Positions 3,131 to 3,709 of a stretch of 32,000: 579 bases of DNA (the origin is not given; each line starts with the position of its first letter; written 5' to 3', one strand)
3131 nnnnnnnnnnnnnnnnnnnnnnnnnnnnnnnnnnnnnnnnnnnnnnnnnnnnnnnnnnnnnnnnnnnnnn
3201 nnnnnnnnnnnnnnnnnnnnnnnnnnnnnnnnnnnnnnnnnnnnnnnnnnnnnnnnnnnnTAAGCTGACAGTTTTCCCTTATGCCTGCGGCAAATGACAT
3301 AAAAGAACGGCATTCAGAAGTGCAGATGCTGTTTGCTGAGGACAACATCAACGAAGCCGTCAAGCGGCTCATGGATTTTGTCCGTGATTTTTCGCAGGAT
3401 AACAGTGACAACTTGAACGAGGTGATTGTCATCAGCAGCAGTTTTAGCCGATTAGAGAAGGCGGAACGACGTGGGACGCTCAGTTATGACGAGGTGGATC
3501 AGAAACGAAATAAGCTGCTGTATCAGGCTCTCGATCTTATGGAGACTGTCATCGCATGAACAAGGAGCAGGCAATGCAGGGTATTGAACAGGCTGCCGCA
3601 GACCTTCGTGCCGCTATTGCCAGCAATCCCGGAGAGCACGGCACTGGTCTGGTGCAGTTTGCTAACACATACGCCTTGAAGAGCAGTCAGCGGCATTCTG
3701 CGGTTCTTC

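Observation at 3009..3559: The same ~75-aa helical module occurs twice: as the CHAT C-terminus and as a free-standing protein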

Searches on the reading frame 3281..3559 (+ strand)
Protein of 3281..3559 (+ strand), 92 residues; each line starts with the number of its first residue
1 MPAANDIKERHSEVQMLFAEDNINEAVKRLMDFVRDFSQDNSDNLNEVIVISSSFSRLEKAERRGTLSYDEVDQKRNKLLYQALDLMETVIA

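Call 3: search_protein_families(library=pfam, proteins=[window:3281-3559:+], max_evalue=1)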
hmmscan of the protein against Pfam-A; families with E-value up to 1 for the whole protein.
window:3281-3559:+ (92 aa): 2 families
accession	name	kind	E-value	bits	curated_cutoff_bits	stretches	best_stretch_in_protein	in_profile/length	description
PF19964.5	EAD11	-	2.1e-15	56.9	26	1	11-88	3-77/80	Effector-associated domain 11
PF05192.23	MutS_III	-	0.18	12.5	34.1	1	5-85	49-139/194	MutS domain III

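Call 9: find_homologous_proteins(query=window:3281-3559:+, max_evalue=0.001)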
Query window:3281-3559:+ (92 aa): 18 proteins with E <= 0.001 among 19 candidates.
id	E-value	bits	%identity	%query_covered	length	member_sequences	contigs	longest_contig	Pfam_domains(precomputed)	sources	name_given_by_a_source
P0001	2.0e-50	186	100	100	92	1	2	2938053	PF19964.6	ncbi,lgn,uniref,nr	ncbi:MAG: hypothetical protein CDV28_11819 [Candidatus Electronema aureum]|uniref:Effector-associate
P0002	3.5e-43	163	87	100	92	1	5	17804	PF19964.6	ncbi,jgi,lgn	jgi:hypothetical protein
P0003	2.9e-41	157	84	100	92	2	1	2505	PF19964.6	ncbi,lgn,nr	ncbi:MAG: hypothetical protein D3906_07110 [Candidatus Electrothrix sp. AUS1_2]|nr:hypothetical prot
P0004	3.5e-37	144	76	100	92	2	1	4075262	PF19964.6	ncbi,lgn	ncbi:Effector-associated domain-containing protein [Candidatus Electrothrix laxa]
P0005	5.1e-36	140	78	100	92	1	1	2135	PF19964.6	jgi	jgi:hypothetical protein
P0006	3.4e-35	137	68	100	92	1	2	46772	PF19964.6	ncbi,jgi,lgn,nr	ncbi:MAG: hypothetical protein OI74_08120 [Gammaproteobacteria bacterium (ex Lamellibrachia satsuma)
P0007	3.7e-34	134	67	100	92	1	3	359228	PF19964.6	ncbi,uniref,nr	ncbi:MAG: hypothetical protein DIZ78_08020 [endosymbiont of Escarpia spicata]|uniref:Effector-associ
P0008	1.3e-31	126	63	99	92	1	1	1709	PF19964.6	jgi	jgi:hypothetical protein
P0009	9.6e-29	117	74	83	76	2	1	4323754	PF19964.6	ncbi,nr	ncbi:MAG: hypothetical protein HPY30_11025 [Gammaproteobacteria bacterium (ex Lamellibrachia satsuma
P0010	2.2e-28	116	67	98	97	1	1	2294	PF19964.6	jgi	jgi:hypothetical protein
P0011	7.9e-28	114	66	98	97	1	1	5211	PF19964.6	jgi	jgi:hypothetical protein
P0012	4.0e-27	112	62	100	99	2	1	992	PF19964.6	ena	-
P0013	2.4e-26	109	60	98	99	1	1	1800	PF19964.6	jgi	jgi:hypothetical protein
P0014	2.7e-26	109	59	98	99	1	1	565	PF19964.6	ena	-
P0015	5.9e-26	108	64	96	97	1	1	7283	PF19964.6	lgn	-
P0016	6.5e-26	108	60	98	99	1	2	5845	PF19964.6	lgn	-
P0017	3.0e-25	106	59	96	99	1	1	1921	PF19964.6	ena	-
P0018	5.1e-23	98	68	84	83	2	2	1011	PF19964.6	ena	-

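Call 10: find_encoding_contigs(protein=P0007, flank=8000, max_places=3)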
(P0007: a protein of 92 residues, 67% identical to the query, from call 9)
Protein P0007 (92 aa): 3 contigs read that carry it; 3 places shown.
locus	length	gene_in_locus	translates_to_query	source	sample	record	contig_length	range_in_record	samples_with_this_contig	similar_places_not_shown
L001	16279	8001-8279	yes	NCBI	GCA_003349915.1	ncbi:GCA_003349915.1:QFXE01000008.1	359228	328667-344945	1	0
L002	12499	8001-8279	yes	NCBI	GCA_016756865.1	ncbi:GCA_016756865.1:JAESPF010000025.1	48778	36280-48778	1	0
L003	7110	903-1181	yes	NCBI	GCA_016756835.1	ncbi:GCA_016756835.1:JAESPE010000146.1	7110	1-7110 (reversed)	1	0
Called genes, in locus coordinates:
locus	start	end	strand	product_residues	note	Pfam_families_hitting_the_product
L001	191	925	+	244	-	PF01058:Oxidored_q6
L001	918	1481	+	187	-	PF00329:Complex1_30kDa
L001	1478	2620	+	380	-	PF00346:Complex1_49kDa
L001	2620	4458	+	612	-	PF00037:Fer4 (faint), PF12838:Fer4_7 (weak), PF13187:Fer4_9 (weak), PF14697:Fer4_21 (weak), PF14691:Fer4_20, PF01266:DAO (weak), PF07992:Pyr_redox_2, PF13450:NAD_binding_8, +3 more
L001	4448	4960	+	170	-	PF02915:Rubrerythrin (faint)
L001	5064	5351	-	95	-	PF03626:COX4_pro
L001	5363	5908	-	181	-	PF00510:COX3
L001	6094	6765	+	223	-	PF00857:Isochorismatase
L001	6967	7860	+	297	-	PF19964:EAD11, PF01582:TIR (weak), PF13676:TIR_2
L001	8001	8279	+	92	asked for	PF19964:EAD11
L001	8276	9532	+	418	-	PF00005:ABC_tran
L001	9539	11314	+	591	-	-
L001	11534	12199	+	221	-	PF00300:His_Phos_1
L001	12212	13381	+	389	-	PF13671:AAA_33 (faint), PF03477:ATP-cone (weak), PF13238:AAA_18 (weak)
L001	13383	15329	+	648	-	PF03924:CHASE, PF00512:HisKA, PF02518:HATPase_c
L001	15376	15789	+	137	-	PF00072:Response_reg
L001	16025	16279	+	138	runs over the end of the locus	-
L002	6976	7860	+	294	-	PF19964:EAD11, PF01582:TIR, PF13676:TIR_2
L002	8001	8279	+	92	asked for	PF19964:EAD11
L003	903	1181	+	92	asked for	PF19964:EAD11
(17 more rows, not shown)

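Call 11: find_encoding_contigs(protein=P0004, flank=8000, max_places=3)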
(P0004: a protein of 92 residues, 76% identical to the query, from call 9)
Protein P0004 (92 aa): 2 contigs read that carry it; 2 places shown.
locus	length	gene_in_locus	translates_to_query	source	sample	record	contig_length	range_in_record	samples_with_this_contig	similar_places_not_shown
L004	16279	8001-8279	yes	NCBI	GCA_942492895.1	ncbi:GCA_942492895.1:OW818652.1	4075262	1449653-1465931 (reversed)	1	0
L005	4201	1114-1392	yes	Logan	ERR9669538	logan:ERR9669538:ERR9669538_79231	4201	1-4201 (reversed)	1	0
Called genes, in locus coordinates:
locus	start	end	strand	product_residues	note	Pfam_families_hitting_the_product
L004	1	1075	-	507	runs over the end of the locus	PF12161:HsdM_N, PF02384:N6_Mtase, PF01170:UPF0020, PF07669:Eco57I (weak)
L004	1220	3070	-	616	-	PF00128:Alpha-amylase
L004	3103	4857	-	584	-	PF02922:CBM_48, PF00128:Alpha-amylase, PF02806:Alpha-amylase_C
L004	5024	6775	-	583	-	PF01609:DDE_Tnp_1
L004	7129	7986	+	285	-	PF12770:CHAT, PF19964:EAD11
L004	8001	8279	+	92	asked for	PF19964:EAD11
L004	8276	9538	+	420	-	PF00005:ABC_tran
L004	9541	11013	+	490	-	-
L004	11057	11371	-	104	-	PF21956:DUF6922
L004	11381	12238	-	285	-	PF12784:PDDEXK_2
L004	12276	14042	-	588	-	PF14522:Cytochrome_C7 (faint), PF14537:Cytochrom_c3_2 (faint)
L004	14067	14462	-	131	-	PF18765:Polbeta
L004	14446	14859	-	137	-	PF01934:HepT-like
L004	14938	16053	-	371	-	PF11398:DUF2813 (faint), PF13175:AAA_15, PF13304:AAA_21, PF13175:AAA_15, PF12476:DUF3696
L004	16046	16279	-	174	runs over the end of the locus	-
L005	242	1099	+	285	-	PF12770:CHAT, PF19964:EAD11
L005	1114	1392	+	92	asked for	PF19964:EAD11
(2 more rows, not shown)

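Call 12: search_protein_families(library=padloc, proteins=[window:3281-3559:+, L004:9541-11013:+, L001:9539-11314:+, L001:6967-7860:+], max_evalue=0.01)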
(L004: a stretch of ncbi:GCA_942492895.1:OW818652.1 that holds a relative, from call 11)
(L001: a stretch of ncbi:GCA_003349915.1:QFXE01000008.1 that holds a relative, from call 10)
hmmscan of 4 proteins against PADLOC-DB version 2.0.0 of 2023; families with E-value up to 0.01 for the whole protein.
window:3281-3559:+ (92 aa): 0 families

L004:9541-11013:+ (490 aa): 0 families

L001:9539-11314:+ (591 aa): 0 families

L001:6967-7860:+ (297 aa): 7 families
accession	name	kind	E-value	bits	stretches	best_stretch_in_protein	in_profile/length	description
PDLC02012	SAVED5--SAVED_TIR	-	3.6e-10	37.5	1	108-178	12-84/404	-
PDLC03957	bSEFIR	-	6.1e-10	37.5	1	105-168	37-102/412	-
PDLC05062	PDC-S66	-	3.3e-05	21.5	1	21-180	68-222/282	-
PDLC00434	ThsB1|ThsB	-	4.2e-05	20.8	1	109-177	140-209/396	TIR-like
PDLC00420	ThsB1|ThsB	-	0.00073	16.8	1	108-174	2-71/319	TIR-like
PDLC00728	Effector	-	0.00094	16.2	1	108-147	10-50/432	TIR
PDLC00430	ThsB1|ThsB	-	0.0099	13.5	0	107-140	64-98/269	TIR-like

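Call 13: search_protein_families(library=ncbifam, proteins=[window:3281-3559:+, L004:9541-11013:+, L001:9539-11314:+, L001:6967-7860:+], max_evalue=0.01)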
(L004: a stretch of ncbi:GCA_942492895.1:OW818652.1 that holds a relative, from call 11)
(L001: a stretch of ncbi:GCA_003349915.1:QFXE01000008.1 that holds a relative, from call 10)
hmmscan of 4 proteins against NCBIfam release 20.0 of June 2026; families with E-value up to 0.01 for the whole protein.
window:3281-3559:+ (92 aa): 0 families

L004:9541-11013:+ (490 aa): 0 families

L001:9539-11314:+ (591 aa): 0 families

L001:6967-7860:+ (297 aa): 2 families
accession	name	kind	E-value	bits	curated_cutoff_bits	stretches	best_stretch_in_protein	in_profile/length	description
NF058526.1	Thoeris_type3_ThcB4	equivalog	3.1e-06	26.3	220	1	110-180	130-201/375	Thoeris type III anti-phage system protein ThcB4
NF042941.1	Retron_TIR_antiphage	equivalog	0.0006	18.7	600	1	105-195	337-427/464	TIR domain-containing anti-phage reverse transcriptase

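Call 20: find_related_loci(query=A1, collection=genome_contigs, flank=6000)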
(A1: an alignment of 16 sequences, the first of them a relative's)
Query A1 (92 aa) in genome_contigs; peptide patterns used: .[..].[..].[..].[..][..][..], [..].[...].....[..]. (x = any residue, [..] = any of these).
72 stretches matched a pattern; 10 encode a relative of the query (tblastn E <= 1e-3); 10 distinct loci.
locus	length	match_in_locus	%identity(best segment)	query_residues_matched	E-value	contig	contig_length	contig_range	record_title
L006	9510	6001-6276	87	1-92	1e-51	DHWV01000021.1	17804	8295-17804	MAG TPA_asm: Desulfobulbaceae bacterium UBA5173 UBA5173_contig_262, whole genome shotgun sequence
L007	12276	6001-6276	76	1-92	1e-45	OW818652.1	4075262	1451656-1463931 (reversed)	Candidatus Electrothrix laxa isolate HOU-scMAG genome assembly, chromosome: 1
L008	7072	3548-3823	68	1-92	8e-43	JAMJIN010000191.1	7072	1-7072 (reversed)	MAG: Chromatiales bacterium isolate OKLCSY NODE_193_length_7072_cov_11.1613_1, whole genome shotgun sequence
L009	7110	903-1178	67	1-92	9e-42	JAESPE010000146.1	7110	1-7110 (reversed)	MAG: gamma proteobacterium endosymbiont of Lamellibrachia anaximandri isolate Eratosthenes 1 146, whole genome shotgun s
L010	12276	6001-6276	67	1-92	9e-42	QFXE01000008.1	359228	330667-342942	MAG: endosymbiont of Escarpia spicata isolate A1462 scaffold34586_len359228_cov106_read99_cluster2, whole genome shotgun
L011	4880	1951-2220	52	1-91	9e-27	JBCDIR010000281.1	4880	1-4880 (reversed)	MAG: Bacteroidota bacterium isolate P01_H01_bin.184 k141_1396665_length_4880_cov_6.0000, whole genome shotgun sequence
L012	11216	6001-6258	48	4-90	7e-24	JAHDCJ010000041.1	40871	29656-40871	MAG: Saprospiraceae bacterium isolate MAG-131 RZ_2613, whole genome shotgun sequence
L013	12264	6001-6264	31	1-91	2e-11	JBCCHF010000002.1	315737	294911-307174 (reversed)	MAG: Bacteroidota bacterium isolate P01_B01_bin.60 k141_1201079_length_315737_cov_15.2316, whole genome shotgun sequence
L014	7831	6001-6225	29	4-79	1e-5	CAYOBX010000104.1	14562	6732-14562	MAG TPA_asm: uncultured Saprospiraceae bacterium isolate SRP065251_co1_50 genome assembly, contig: NODE_3291_length_1456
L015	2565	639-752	42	42-79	2e-5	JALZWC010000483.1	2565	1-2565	MAG: Saprospiraceae bacterium isolate g3_MAG_00014 g3_MAG_00014_000000000483, whole genome shotgun sequence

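Call 24: search_protein_families(library=pfam, proteins=[L014:5998-7716:+, L015:525-2288:+, L011:1885-2250:+, L013:6091-6276:+, L012:7541-9133:+, L013:7508-9328:+, L013:6285-7511:+], max_evalue=0.1)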
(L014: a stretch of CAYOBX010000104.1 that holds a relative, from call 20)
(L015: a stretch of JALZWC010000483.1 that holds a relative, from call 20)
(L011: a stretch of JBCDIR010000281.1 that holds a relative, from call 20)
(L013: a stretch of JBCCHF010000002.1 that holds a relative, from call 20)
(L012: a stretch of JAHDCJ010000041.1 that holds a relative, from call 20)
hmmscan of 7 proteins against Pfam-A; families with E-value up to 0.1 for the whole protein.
L014:5998-7716:+ (572 aa): 13 families
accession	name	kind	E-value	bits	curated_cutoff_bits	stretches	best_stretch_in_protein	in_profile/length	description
PF19964.5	EAD11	-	1.1e-13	51.3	26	1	9-87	3-79/80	Effector-associated domain 11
PF13181.12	TPR_8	-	2.6e-12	46.3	25.7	2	391-422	1-32/34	Tetratricopeptide repeat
PF00515.34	TPR_1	-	1.2e-11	44.3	27.8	1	392-422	2-32/34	Tetratricopeptide repeat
PF07719.23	TPR_2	-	3.8e-11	42.6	27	2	392-422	2-32/34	Tetratricopeptide repeat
PF13432.12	TPR_16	-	1.4e-05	25.9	32.7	1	327-379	1-52/65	Tetratricopeptide repeat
PF13428.12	TPR_14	-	2.1e-05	25.2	23.5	0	329-365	7-43/44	Tetratricopeptide repeat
PF13371.12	TPR_9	-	7.4e-05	23.1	35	0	391-426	29-64/73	Tetratricopeptide repeat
PF13431.12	TPR_17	-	8.6e-05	23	24.4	1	346-377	2-33/34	Tetratricopeptide repeat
PF13414.12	TPR_11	-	0.00012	22.2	26.8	1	337-370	8-41/42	TPR repeat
PF13174.12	TPR_6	-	0.0027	18.7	26.3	0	330-354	7-31/33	Tetratricopeptide repeat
PF25064.1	ARM_TT21_5th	-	0.012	16.4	27.8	0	330-416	8-97/117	TT21 fifth ARM repeats domain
PF13424.12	TPR_12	-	0.015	15.9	30.1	0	359-420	5-67/77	Tetratricopeptide repeat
PF14559.12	TPR_19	-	0.039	14.7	25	0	337-377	5-45/68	Tetratricopeptide repeat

L015:525-2288:+ (587 aa): 11 families
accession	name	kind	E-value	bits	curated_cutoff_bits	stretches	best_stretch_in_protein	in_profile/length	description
PF00515.34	TPR_1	-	3.2e-13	49.3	27.8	2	363-386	2-25/34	Tetratricopeptide repeat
PF19964.5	EAD11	-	3.3e-12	46.7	26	1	9-87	3-79/80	Effector-associated domain 11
PF07719.23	TPR_2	-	1e-09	38.1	27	1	332-360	5-33/34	Tetratricopeptide repeat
PF13181.12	TPR_8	-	6.9e-08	32.5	25.7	0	332-360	5-33/34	Tetratricopeptide repeat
PF13431.12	TPR_17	-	0.00013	22.4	24.4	1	351-382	2-33/34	Tetratricopeptide repeat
PF13432.12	TPR_16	-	0.00049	20.9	32.7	1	333-384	2-52/65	Tetratricopeptide repeat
PF13428.12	TPR_14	-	0.0013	19.7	23.5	0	334-369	7-42/44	Tetratricopeptide repeat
PF13414.12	TPR_11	-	0.0025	17.9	26.8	1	345-374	11-40/42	TPR repeat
PF13174.12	TPR_6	-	0.029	15.5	26.3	0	335-359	7-31/33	Tetratricopeptide repeat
PF25575.1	TPR_BSK1_C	-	0.046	14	42.2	0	358-427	38-108/118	Serine/threonine-protein kinase BSK1-like, TPR repeats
PF14559.12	TPR_19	-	0.049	14.4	25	0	342-382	5-45/68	Tetratricopeptide repeat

L011:1885-2250:+ (121 aa): 1 family
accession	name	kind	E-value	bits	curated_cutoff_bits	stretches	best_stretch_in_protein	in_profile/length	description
PF19964.5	EAD11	-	4e-16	59.2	26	1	33-111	3-79/80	Effector-associated domain 11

L013:6091-6276:+ (61 aa): 1 family
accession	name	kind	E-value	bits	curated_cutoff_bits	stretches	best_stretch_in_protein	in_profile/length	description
PF19964.5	EAD11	-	1.3e-05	25.5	26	1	7-52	25-74/80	Effector-associated domain 11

L012:7541-9133:+ (530 aa): 0 families

L013:7508-9328:+ (606 aa): 1 family
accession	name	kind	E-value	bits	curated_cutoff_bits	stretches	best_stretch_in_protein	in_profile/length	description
PF12420.13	DUF3671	-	0.0051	16.7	34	1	390-495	96-207/223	Fam-L, Fam-M like protein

L013:6285-7511:+ (408 aa): 2 families
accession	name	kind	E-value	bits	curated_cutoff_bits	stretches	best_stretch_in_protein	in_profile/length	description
PF00005.33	ABC_tran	-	8.7e-23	81.9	25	1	127-269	4-137/137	ABC transporter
PF13304.12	AAA_21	-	0.00023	21.8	27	0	136-155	1-20/304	AAA domain, putative AbiEii toxin, Type IV TA system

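Call 31: find_homologous_proteins(query=A3, max_evalue=0.001)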
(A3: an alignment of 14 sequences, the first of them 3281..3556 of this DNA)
Query A3 (14 sequences) (92 aa, profile of the alignment): 36 proteins with E <= 0.001 among 3675 candidates.
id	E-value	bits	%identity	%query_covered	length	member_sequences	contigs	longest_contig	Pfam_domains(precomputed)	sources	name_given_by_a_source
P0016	4.5e-36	140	60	98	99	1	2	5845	PF19964.6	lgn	-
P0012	5.8e-36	140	62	100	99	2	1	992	PF19964.6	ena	-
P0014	7.7e-36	140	59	98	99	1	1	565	PF19964.6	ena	-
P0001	2.7e-35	138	100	100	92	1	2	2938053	PF19964.6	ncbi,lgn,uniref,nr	ncbi:MAG: hypothetical protein CDV28_11819 [Candidatus Electronema aureum]|uniref:Effector-associate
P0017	8.6e-35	136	59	96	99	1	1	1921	PF19964.6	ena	-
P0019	1.3e-34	136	56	98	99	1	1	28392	PF19964.6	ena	-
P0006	3.4e-34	134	68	100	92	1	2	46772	PF19964.6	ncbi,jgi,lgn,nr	ncbi:MAG: hypothetical protein OI74_08120 [Gammaproteobacteria bacterium (ex Lamellibrachia satsuma)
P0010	1.1e-33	133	67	98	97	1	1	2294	PF19964.6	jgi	jgi:hypothetical protein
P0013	1.3e-33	133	60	98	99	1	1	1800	PF19964.6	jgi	jgi:hypothetical protein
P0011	1.6e-33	132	66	98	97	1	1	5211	PF19964.6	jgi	jgi:hypothetical protein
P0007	2.2e-33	132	67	100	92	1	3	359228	PF19964.6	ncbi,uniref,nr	ncbi:MAG: hypothetical protein DIZ78_08020 [endosymbiont of Escarpia spicata]|uniref:Effector-associ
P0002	1.3e-32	129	87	100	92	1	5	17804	PF19964.6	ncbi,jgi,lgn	jgi:hypothetical protein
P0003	1.3e-32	129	84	100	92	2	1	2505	PF19964.6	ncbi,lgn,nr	ncbi:MAG: hypothetical protein D3906_07110 [Candidatus Electrothrix sp. AUS1_2]|nr:hypothetical prot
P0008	1.4e-32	129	63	99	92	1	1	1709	PF19964.6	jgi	jgi:hypothetical protein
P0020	5.5e-32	127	54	98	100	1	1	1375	PF19964.6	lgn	-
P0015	1.4e-31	126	64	96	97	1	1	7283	PF19964.6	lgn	-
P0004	1.4e-31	126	76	100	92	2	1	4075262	PF19964.6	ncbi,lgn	ncbi:Effector-associated domain-containing protein [Candidatus Electrothrix laxa]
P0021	1.6e-31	126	52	99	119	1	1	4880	PF19964.6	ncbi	ncbi:MAG: hypothetical protein AAGJ82_07885 [Bacteroidota bacterium]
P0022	4.0e-31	125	56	98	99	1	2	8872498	PF19964.6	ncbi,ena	-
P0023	5.1e-31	124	53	99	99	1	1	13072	PF19964.6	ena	-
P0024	7.6e-31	124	52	99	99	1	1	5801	PF19964.6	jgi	-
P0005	1.0e-30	123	78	100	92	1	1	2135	PF19964.6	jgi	jgi:hypothetical protein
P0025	5.3e-30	121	55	96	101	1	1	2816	PF19964.6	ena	-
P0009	3.3e-28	115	74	83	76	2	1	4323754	PF19964.6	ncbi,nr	ncbi:MAG: hypothetical protein HPY30_11025 [Gammaproteobacteria bacterium (ex Lamellibrachia satsuma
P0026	5.1e-28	115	54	98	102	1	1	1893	PF19964.6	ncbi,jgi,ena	-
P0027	2.1e-26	109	50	80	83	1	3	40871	PF19964.6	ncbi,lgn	-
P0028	6.2e-26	108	57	84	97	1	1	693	PF19964.6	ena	-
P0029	8.8e-23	98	26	84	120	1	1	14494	PF19964.6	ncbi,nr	ncbi:MAG: hypothetical protein JMN26_14605, partial [gamma proteobacterium endosymbiont of Lamellibr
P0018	1.1e-22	98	68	84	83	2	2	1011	PF19964.6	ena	-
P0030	3.2e-21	93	29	85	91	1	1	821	PF19964.6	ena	-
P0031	2.5e-14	71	44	27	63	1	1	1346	PF19964.6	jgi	-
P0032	3.1e-11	61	28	86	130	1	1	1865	PF19964.6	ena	-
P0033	1.0e-10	59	29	86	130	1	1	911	PF19964.6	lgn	-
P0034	3.4e-10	58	27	84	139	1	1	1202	PF19964.6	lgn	-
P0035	8.5e-9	53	28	86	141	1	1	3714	PF19964.6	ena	-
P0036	1.7e-8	52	33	55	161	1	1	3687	PF19964.6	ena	-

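Call 39: predict_structure(alignment_id=A1)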
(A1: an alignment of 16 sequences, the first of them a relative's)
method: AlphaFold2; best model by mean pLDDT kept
length: 92 residues; sequences in the alignment: 16
mean_pLDDT: 90.3   pTM: 0.78
mean pLDDT of the five models: 90.3, 87.5, 83.2, 83.0, 81.6
residues with pLDDT >= 90: 72; 70-90: 15; 50-70: 3; < 50: 2
segments of 3 or more residues with pLDDT < 50: none
pLDDT, mean of each block of 10 residues (from residue 1): 72 94 93 89 92 94 91 94 94 86
secondary structure, 60 per line:
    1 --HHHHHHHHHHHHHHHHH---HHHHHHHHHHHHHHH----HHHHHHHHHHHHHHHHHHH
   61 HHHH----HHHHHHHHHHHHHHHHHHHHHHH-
elements in order: H3-19 H23-37 H42-64 H69-91

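Call 42: search_protein_representatives(alignment_id=A4)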
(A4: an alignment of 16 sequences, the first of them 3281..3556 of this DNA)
Query: 16 sequences, 99 profile positions. Proteins with E-value up to 0.001 (for the whole library): 3289; up to 1e-10: 275; up to 1e-30: 1. The best 150 are listed.
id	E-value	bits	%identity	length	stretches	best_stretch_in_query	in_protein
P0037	2.8e-31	123.4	-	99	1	3-97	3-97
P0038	3.4e-30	119.9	-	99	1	1-98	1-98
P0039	2.9e-29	116.9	-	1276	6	11-90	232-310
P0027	5.4e-28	112.8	-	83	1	17-98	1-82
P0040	7.1e-28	112.5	-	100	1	1-97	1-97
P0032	5.2e-27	109.7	-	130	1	3-96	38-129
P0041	6.6e-27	109.4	-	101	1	1-95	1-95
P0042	1.2e-26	108.6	-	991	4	10-88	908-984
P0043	1.4e-26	108.3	-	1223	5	10-92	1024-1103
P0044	1.7e-26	108.0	-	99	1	1-97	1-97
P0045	2.1e-26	107.7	-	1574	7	12-89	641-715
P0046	6.0e-25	103.1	-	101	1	1-97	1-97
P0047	1.5e-24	101.7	-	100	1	1-97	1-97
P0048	3.3e-24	100.7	-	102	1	4-97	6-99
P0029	1.1e-23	99.0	-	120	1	8-97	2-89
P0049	1.6e-23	98.5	-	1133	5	8-88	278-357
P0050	1.0e-22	95.9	-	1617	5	15-91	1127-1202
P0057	6.8e-22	93.3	-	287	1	5-91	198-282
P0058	7.6e-22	93.1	-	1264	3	11-97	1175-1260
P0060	1.6e-21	92.1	-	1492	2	5-91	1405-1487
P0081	3.3e-17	78.2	-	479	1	3-94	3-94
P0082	5.4e-17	77.6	-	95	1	1-93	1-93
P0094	9.2e-16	73.6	-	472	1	4-90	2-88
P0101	4.1e-15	71.5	-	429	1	7-95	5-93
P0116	1.8e-14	69.4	-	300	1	8-97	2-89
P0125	5.9e-14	67.8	-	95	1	1-89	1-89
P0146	3.2e-13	65.4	-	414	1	11-87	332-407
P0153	5.2e-13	64.8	-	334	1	6-94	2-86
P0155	6.4e-13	64.5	-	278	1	9-97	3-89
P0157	6.5e-13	64.5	-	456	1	8-92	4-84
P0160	6.9e-13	64.4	-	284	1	5-96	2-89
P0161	7.0e-13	64.4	-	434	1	1-96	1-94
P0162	7.8e-13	64.2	-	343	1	6-93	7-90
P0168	1.0e-12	63.8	-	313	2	9-94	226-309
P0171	1.0e-12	63.8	-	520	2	8-92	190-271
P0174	1.1e-12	63.7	-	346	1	11-93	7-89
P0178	1.3e-12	63.5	-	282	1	6-95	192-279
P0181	1.6e-12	63.2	-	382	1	7-94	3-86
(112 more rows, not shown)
